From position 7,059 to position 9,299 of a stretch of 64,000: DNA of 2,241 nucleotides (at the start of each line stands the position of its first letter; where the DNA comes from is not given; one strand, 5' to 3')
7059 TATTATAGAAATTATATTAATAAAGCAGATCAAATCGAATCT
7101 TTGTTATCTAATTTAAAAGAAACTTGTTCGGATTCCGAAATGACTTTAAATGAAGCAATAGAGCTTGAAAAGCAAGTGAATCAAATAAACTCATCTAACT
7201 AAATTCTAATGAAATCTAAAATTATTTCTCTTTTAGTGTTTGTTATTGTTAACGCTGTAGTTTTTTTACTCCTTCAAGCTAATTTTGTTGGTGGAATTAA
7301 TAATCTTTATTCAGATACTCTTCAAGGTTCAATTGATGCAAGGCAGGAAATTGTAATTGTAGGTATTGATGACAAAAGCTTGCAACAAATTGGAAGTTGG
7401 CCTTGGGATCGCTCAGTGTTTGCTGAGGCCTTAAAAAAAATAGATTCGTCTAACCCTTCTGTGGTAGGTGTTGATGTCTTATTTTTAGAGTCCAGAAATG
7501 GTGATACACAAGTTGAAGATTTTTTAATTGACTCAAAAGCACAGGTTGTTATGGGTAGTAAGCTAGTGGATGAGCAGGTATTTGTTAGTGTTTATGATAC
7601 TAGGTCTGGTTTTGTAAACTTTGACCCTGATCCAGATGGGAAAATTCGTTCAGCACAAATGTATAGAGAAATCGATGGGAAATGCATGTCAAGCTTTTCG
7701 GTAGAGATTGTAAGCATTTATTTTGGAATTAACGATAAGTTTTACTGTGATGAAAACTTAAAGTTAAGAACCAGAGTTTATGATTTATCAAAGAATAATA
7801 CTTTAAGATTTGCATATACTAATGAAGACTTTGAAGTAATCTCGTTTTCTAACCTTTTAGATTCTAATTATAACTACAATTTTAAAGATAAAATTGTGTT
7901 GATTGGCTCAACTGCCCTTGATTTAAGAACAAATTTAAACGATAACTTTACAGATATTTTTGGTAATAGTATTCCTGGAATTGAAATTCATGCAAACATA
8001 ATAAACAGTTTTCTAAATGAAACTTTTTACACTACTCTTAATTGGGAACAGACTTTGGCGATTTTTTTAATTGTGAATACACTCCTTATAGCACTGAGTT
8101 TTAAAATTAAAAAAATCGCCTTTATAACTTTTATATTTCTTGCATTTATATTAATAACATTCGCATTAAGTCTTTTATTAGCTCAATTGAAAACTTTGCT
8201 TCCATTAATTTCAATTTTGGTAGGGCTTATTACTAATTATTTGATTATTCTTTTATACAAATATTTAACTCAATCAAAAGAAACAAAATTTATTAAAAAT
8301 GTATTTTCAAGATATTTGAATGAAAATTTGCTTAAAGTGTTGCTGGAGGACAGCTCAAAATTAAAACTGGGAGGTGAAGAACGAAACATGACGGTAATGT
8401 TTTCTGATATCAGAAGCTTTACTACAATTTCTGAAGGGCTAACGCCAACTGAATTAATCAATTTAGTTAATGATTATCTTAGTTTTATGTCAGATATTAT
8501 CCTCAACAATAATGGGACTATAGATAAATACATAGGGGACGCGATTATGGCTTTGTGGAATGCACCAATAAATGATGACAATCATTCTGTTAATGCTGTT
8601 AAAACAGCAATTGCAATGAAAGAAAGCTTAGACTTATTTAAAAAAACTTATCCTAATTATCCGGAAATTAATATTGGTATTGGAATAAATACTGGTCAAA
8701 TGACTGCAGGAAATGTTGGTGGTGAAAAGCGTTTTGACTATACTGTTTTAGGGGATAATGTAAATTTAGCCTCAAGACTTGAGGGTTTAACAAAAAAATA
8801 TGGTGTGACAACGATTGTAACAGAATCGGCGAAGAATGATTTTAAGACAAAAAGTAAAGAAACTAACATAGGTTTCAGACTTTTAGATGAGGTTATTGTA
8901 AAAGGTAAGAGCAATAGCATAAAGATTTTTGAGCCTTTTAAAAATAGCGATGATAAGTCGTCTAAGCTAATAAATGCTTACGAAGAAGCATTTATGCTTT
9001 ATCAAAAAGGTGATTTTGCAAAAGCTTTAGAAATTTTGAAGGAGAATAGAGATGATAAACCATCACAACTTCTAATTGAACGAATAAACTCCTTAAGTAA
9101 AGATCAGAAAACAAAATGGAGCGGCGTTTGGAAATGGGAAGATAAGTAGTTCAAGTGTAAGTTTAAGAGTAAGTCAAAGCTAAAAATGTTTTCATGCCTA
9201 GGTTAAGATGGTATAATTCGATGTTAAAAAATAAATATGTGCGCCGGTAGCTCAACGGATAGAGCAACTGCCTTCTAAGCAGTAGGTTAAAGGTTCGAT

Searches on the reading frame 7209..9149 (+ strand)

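Call 16: search_protein_families(library=pfam, proteins=[window:7209-9149:+], max_evalue=0.00001)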
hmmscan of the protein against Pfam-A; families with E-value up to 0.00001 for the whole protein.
window:7209-9149:+ (646 aa): 2 families
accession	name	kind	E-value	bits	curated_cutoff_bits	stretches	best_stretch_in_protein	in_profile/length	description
PF05226.16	CHASE2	-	7.9e-44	150.6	26.3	1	18-289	6-252/257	CHASE2 domain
PF00211.25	Guanylate_cyc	-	4.6e-25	88.7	21.9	1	392-570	7-176/183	Adenylate and Guanylate cyclase catalytic domain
